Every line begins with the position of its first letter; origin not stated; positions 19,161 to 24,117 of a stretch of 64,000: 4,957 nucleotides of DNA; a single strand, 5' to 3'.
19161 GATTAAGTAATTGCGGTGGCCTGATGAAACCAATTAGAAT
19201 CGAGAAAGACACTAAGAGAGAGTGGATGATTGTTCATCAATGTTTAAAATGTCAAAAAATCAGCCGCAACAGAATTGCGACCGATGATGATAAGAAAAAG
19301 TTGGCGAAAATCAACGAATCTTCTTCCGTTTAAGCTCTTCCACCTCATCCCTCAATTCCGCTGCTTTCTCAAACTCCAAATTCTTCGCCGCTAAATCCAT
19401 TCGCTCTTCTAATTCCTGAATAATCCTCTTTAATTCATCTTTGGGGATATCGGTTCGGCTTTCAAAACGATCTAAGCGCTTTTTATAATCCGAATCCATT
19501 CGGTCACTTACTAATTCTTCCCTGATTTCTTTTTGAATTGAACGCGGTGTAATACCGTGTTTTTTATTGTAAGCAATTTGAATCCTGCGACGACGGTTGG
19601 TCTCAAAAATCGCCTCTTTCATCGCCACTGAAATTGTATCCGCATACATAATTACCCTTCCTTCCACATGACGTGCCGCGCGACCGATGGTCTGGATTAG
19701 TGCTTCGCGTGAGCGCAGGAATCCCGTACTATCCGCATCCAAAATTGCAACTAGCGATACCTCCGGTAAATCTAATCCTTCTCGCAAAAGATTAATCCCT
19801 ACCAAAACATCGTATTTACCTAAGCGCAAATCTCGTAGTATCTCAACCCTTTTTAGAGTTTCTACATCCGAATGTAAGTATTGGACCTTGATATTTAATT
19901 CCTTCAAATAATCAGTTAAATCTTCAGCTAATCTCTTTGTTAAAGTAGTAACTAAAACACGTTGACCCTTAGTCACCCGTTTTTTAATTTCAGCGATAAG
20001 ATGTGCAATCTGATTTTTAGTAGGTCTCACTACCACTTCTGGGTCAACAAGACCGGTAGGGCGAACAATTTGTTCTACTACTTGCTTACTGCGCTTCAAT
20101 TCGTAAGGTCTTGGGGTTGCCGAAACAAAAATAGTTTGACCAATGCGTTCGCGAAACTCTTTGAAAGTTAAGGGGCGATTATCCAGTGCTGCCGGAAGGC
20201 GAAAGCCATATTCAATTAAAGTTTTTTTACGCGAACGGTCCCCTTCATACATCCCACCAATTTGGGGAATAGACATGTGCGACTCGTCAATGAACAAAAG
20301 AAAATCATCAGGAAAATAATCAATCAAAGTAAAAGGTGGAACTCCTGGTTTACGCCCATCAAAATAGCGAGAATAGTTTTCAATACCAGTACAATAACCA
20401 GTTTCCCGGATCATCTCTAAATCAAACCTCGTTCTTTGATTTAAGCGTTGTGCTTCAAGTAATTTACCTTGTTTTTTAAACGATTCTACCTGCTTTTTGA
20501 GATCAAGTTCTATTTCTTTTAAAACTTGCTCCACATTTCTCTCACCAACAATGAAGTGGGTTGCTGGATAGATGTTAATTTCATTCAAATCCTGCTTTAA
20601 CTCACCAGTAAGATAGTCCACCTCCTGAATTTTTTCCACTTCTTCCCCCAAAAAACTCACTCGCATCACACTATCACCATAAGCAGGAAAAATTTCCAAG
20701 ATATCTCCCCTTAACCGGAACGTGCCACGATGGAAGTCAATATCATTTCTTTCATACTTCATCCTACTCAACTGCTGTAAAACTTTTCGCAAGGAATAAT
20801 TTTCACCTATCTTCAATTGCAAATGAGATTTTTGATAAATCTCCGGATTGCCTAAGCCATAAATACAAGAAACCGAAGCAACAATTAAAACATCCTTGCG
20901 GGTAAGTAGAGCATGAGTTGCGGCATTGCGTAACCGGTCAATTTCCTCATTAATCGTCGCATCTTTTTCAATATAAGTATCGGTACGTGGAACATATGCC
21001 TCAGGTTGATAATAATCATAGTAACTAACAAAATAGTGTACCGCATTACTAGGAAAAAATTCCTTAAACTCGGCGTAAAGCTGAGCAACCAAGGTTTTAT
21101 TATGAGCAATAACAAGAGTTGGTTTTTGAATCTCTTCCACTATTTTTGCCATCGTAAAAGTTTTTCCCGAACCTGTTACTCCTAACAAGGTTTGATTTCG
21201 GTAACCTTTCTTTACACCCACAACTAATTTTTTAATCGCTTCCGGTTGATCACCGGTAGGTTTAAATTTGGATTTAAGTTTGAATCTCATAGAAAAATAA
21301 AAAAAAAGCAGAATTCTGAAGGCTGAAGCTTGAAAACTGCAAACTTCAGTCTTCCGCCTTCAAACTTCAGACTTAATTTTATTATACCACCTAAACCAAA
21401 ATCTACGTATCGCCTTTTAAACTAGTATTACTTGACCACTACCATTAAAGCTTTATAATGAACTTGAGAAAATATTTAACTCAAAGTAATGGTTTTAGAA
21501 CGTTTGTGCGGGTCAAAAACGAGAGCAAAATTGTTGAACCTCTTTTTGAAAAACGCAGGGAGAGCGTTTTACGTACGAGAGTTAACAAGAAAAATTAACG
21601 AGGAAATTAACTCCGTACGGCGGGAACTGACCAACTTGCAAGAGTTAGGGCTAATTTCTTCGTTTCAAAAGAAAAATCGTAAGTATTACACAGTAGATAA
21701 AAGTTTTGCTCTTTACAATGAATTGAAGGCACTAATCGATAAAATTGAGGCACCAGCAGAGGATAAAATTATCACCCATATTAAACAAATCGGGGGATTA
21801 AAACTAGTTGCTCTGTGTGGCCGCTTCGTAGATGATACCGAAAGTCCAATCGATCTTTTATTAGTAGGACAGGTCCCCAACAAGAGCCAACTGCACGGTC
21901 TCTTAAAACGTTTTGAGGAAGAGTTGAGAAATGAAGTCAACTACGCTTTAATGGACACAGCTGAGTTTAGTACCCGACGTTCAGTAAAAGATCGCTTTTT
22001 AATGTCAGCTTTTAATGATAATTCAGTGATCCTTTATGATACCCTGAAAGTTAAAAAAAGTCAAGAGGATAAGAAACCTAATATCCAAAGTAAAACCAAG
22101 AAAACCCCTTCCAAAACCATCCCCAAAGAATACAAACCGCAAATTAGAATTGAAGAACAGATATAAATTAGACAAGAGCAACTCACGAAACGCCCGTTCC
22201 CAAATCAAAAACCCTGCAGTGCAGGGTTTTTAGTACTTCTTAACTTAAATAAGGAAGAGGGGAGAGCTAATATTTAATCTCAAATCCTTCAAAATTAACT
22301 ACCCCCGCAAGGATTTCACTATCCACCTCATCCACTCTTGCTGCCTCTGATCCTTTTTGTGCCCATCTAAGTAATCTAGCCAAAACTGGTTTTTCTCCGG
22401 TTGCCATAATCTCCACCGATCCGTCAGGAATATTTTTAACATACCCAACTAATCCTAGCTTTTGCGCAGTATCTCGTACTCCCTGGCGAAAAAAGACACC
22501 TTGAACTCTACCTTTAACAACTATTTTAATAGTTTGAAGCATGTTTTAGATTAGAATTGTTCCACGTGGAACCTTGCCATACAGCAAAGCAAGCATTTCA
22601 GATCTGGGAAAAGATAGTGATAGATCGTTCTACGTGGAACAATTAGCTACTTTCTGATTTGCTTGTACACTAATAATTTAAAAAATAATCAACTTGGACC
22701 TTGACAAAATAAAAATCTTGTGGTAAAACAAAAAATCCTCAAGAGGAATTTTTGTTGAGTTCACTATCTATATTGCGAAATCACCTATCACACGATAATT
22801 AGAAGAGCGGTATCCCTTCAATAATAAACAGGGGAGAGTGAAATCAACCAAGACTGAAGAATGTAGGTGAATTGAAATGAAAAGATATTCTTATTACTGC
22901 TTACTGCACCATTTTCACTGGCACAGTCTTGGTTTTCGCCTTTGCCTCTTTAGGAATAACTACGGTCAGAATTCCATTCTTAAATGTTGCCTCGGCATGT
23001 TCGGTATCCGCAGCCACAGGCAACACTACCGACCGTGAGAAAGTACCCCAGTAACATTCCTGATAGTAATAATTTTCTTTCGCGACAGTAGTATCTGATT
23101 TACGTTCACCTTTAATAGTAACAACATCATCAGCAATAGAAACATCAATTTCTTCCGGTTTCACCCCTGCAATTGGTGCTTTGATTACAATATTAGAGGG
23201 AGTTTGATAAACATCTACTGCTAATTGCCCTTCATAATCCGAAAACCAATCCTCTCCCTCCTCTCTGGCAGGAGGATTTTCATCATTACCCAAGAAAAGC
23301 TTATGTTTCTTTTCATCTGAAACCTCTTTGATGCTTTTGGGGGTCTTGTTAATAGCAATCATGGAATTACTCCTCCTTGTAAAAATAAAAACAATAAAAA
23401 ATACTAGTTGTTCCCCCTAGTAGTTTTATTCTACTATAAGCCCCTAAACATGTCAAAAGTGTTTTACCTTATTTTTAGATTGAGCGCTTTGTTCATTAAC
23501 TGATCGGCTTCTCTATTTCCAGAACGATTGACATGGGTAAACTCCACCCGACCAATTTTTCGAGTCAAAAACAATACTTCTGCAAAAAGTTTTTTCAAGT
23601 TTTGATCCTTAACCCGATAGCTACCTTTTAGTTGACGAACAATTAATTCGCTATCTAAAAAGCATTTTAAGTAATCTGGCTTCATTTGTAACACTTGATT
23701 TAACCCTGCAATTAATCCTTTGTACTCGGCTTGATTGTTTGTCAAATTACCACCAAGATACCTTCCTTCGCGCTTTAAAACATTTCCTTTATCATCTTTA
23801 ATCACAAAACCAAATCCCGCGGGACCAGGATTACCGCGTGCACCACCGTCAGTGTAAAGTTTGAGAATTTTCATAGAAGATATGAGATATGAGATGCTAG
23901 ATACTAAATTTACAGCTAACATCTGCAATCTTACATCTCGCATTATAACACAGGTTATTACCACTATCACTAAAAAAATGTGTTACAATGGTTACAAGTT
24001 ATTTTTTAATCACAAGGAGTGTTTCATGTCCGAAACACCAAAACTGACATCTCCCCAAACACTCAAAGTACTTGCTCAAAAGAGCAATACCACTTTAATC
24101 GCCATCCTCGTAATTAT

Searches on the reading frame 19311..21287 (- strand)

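Call 19: search_protein_families(library=pfam, proteins=[window:19311-21287:-], max_evalue=0.001)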
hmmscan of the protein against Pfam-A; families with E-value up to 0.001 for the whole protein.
window:19311-21287:- (658 aa): 6 families
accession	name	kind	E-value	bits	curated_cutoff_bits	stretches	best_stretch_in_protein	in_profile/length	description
PF17757.6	UvrB_inter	-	1.3e-31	109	22.9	1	156-245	1-91/91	UvrB interaction domain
PF00271.37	Helicase_C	-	2.7e-21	76.3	23.5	1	428-540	4-109/110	Helicase conserved C-terminal domain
PF12344.14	UvrB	-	5.5e-21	74.6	27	1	547-589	1-43/43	Ultra-violet resistance protein B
PF04851.21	ResIII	-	1e-13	52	22.5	1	8-83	2-82/164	Type III restriction enzyme, res subunit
PF02151.25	UVR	-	1.4e-08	34.6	21.5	1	620-654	1-35/36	UvrB/uvrC motif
PF00270.35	DEAD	-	5.4e-08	33.2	26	1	13-81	3-72/167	DEAD/DEAH box helicase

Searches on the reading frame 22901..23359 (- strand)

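Call 19: search_protein_families(library=pfam, proteins=[window:22901-23359:-], max_evalue=0.001)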
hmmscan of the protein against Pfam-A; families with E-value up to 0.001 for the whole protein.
window:22901-23359:- (152 aa): 2 families
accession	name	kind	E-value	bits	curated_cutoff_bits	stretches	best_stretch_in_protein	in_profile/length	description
PF00011.27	HSP20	-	3.6e-20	72.4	20.8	1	51-148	3-101/102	Hsp20/alpha crystallin family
PF17886.7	ArsA_HSP20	-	0.00014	21.8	22.5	1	56-133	3-61/63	HSP20-like domain found in ArsA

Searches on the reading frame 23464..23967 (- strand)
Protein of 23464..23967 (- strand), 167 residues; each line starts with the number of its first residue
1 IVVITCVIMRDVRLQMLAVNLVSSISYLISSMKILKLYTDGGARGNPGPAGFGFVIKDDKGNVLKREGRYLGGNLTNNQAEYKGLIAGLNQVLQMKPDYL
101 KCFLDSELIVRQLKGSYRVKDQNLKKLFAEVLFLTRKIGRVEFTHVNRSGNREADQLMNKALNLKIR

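Call 19: search_protein_families(library=pfam, proteins=[window:23464-23967:-], max_evalue=0.001)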
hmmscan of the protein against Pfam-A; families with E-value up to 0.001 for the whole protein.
window:23464-23967:- (167 aa): 2 families
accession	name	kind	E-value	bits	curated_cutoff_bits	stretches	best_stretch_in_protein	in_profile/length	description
PF13456.12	RVT_3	-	4.5e-22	78.7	21.6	1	39-161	2-123/123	Reverse transcriptase-like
PF00075.30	RNase_H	-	2.6e-09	37.8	25.8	1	35-161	4-139/141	RNase H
